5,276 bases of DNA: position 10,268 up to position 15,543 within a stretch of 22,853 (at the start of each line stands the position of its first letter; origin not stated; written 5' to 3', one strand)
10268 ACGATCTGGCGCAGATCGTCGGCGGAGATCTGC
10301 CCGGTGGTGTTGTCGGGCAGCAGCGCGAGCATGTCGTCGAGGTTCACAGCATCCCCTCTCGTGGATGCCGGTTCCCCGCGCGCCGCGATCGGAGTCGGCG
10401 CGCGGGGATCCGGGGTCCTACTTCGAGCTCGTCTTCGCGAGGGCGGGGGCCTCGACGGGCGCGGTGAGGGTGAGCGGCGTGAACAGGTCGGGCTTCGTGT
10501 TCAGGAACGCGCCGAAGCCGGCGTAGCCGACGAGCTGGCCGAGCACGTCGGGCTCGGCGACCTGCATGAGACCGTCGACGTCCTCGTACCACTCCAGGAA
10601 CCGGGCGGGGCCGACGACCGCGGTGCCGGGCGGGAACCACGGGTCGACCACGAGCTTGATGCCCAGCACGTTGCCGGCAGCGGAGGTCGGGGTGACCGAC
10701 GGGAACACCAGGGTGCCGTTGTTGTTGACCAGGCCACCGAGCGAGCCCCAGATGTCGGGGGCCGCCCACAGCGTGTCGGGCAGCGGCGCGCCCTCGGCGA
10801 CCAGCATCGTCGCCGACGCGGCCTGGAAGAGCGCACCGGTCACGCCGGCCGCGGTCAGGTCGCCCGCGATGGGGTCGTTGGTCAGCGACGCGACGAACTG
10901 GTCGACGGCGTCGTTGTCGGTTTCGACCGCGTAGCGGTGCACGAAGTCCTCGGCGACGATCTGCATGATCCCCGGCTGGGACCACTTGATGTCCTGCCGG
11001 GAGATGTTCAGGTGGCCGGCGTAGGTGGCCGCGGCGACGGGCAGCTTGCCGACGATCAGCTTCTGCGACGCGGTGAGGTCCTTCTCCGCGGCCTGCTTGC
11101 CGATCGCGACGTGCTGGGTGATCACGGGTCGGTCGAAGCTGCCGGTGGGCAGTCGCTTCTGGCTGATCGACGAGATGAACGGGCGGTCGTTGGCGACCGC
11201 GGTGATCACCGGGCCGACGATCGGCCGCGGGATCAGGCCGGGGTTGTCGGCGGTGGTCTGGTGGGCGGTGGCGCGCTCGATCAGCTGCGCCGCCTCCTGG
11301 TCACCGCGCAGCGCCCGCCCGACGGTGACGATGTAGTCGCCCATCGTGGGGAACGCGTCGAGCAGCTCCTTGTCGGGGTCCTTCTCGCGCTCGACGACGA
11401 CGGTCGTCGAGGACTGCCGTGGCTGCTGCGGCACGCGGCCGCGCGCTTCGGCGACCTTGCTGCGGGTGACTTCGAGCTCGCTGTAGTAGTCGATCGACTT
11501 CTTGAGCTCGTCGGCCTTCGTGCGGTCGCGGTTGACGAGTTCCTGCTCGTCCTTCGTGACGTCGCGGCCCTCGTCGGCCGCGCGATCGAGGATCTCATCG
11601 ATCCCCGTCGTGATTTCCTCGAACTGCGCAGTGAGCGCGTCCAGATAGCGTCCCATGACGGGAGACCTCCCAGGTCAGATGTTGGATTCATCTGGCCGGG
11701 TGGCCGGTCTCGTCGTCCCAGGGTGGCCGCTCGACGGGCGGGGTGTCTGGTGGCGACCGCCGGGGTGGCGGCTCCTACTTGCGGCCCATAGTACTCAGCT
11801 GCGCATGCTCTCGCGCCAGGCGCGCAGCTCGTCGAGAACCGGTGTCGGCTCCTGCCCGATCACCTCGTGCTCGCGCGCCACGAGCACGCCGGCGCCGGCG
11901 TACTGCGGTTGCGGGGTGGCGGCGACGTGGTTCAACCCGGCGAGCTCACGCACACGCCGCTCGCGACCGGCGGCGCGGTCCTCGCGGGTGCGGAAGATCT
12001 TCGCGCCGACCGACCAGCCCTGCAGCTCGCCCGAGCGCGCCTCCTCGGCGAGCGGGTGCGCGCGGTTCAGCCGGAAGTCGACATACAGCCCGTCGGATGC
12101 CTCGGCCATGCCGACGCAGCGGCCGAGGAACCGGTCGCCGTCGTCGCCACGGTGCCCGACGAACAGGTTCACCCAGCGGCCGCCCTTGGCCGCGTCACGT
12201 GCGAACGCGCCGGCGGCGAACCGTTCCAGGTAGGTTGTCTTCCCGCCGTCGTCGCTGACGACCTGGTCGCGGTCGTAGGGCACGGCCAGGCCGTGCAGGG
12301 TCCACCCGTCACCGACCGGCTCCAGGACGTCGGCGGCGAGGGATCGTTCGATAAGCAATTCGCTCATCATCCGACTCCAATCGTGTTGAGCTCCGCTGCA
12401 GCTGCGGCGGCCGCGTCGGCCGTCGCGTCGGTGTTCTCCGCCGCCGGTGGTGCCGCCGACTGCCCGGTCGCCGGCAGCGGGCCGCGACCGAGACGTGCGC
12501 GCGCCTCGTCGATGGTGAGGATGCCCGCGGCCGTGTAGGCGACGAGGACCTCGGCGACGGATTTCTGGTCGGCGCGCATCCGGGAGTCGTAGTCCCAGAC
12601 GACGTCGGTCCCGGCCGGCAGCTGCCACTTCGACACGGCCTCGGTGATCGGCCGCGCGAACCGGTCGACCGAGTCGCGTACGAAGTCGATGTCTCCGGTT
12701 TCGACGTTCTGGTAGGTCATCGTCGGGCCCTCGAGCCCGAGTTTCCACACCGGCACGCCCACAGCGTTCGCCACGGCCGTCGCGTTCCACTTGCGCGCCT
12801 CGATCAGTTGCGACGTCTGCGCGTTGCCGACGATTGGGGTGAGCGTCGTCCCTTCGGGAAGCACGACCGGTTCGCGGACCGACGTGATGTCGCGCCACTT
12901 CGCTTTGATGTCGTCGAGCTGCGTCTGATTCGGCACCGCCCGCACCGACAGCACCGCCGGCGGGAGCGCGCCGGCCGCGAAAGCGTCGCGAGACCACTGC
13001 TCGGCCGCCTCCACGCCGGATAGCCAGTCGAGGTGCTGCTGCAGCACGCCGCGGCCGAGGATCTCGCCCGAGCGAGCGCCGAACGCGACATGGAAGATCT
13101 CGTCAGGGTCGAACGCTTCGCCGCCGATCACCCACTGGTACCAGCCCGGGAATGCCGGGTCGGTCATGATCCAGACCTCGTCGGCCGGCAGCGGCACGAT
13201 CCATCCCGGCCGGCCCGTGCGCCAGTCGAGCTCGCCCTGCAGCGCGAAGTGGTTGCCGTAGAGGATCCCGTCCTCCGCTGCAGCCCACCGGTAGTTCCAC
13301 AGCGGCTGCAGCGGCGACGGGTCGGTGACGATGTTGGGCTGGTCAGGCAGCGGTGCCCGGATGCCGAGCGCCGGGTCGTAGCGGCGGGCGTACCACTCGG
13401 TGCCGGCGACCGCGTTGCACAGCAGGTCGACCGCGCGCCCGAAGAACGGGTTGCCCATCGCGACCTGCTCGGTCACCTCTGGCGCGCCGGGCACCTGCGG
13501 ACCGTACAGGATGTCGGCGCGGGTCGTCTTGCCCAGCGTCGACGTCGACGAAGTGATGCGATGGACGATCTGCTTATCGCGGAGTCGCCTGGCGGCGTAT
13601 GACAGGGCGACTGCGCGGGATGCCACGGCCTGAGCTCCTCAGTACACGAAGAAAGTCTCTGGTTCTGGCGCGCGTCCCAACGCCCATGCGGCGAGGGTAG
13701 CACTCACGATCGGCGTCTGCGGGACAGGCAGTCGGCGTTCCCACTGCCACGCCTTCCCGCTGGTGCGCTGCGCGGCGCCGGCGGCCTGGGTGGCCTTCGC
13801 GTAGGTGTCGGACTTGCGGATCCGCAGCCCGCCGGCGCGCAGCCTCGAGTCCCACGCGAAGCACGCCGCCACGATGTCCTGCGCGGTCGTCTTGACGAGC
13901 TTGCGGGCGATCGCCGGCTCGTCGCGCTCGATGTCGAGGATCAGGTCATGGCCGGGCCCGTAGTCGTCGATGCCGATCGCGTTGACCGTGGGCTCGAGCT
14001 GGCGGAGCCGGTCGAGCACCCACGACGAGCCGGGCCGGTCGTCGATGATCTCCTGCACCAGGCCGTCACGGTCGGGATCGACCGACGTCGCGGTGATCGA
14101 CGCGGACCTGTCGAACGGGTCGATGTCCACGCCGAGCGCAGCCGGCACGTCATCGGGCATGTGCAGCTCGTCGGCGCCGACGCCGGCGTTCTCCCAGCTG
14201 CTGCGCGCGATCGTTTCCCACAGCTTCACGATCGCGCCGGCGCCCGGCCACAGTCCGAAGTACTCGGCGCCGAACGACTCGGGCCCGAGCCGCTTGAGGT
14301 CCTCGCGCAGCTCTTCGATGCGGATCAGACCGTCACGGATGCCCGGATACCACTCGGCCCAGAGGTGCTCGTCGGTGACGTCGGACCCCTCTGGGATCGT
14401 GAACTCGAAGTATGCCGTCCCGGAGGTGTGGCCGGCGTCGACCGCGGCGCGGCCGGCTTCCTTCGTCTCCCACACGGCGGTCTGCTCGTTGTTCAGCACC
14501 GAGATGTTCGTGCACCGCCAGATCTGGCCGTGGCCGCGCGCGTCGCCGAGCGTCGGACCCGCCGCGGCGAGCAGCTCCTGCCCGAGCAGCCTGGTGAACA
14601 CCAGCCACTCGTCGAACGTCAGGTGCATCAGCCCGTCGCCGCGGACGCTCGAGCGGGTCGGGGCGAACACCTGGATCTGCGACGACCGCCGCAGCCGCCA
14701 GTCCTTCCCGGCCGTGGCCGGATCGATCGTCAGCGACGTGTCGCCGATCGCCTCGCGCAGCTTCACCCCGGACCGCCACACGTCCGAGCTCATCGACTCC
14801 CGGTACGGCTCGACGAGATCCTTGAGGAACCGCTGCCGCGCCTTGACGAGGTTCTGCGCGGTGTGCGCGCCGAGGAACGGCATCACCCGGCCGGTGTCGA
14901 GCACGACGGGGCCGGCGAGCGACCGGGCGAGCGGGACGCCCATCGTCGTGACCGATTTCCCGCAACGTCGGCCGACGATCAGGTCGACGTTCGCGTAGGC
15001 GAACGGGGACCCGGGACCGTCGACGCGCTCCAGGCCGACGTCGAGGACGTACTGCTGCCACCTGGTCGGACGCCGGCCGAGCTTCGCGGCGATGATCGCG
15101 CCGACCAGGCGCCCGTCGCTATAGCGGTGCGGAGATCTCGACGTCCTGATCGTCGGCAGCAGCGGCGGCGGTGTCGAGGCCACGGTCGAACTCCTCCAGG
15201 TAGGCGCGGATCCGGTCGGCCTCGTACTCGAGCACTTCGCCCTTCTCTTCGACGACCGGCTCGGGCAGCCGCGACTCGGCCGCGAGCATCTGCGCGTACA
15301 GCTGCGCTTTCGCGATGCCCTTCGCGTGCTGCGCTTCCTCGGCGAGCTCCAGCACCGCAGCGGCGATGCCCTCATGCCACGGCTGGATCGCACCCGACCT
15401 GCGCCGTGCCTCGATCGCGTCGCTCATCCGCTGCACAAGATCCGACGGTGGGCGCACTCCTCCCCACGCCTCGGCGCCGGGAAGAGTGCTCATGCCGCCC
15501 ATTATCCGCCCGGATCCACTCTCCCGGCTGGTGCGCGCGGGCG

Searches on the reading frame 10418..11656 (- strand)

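Call 10: search_protein_families(library=pfam, proteins=[window:10418-11656:-], max_evalue=0.001)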
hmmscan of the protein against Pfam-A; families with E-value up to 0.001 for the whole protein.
window:10418-11656:- (412 aa): 1 family
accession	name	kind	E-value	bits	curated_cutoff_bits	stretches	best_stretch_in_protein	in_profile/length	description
PF25209.1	Phage_capsid_4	-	2.2e-06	28.6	27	1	175-383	49-249/262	Phage capsid protein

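Call 11: search_protein_families(library=phrogs, proteins=[window:10418-11656:-], max_evalue=0.001)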
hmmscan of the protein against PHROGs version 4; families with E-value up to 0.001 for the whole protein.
window:10418-11656:- (412 aa): 2 families
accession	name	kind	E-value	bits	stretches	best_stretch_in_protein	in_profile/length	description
phrog_2263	-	head and packaging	3.5e-44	152.6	1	21-401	171-547/551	major head protein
phrog_10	-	head and packaging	4.6e-10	40.1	1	7-349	267-583/752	major head protein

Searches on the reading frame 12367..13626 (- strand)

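Call 10: search_protein_families(library=pfam, proteins=[window:12367-13626:-], max_evalue=0.001)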
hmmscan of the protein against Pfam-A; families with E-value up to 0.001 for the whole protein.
window:12367-13626:- (419 aa): 1 family
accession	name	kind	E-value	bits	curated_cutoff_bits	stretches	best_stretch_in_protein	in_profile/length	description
PF04860.17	Phage_portal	-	1.1e-43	150.1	39.1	1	64-380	5-321/321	Phage portal protein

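Call 11: search_protein_families(library=phrogs, proteins=[window:12367-13626:-], max_evalue=0.001)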
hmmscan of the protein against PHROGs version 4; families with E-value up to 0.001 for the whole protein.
window:12367-13626:- (419 aa): 3 families
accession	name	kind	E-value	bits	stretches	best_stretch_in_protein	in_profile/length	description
phrog_12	-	head and packaging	1.5e-50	173.9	1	37-387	71-421/646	portal protein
phrog_2662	-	head and packaging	3.3e-28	99.7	1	102-409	111-439/717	portal protein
phrog_5929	-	head and packaging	2.4e-13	50.9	1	211-387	7-188/228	portal protein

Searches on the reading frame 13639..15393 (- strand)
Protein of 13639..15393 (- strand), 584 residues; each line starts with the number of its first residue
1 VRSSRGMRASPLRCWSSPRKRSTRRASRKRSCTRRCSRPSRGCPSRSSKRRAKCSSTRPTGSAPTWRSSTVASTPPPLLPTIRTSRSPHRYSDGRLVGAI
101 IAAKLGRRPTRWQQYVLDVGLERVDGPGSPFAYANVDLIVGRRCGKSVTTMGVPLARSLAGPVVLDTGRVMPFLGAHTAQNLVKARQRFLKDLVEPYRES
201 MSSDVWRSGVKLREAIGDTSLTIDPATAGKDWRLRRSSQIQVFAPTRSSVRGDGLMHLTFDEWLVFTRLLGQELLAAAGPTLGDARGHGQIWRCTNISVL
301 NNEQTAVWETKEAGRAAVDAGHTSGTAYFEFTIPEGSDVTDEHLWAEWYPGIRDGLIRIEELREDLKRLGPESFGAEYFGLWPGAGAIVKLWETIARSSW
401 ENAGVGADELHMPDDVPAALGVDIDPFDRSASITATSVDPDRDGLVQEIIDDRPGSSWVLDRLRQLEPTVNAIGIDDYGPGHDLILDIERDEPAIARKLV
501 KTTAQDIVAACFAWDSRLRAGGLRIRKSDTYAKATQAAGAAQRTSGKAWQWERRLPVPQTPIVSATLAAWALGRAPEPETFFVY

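Call 10: search_protein_families(library=pfam, proteins=[window:13639-15393:-], max_evalue=0.001)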
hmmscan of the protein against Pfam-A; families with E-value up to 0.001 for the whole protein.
window:13639-15393:- (584 aa): 0 families

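Call 11: search_protein_families(library=phrogs, proteins=[window:13639-15393:-], max_evalue=0.001)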
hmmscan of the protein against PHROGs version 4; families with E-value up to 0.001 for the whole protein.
window:13639-15393:- (584 aa): 1 family
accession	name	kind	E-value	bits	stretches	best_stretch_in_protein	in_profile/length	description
phrog_2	-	head and packaging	5.8e-06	26.3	1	108-497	265-547/807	terminase large subunit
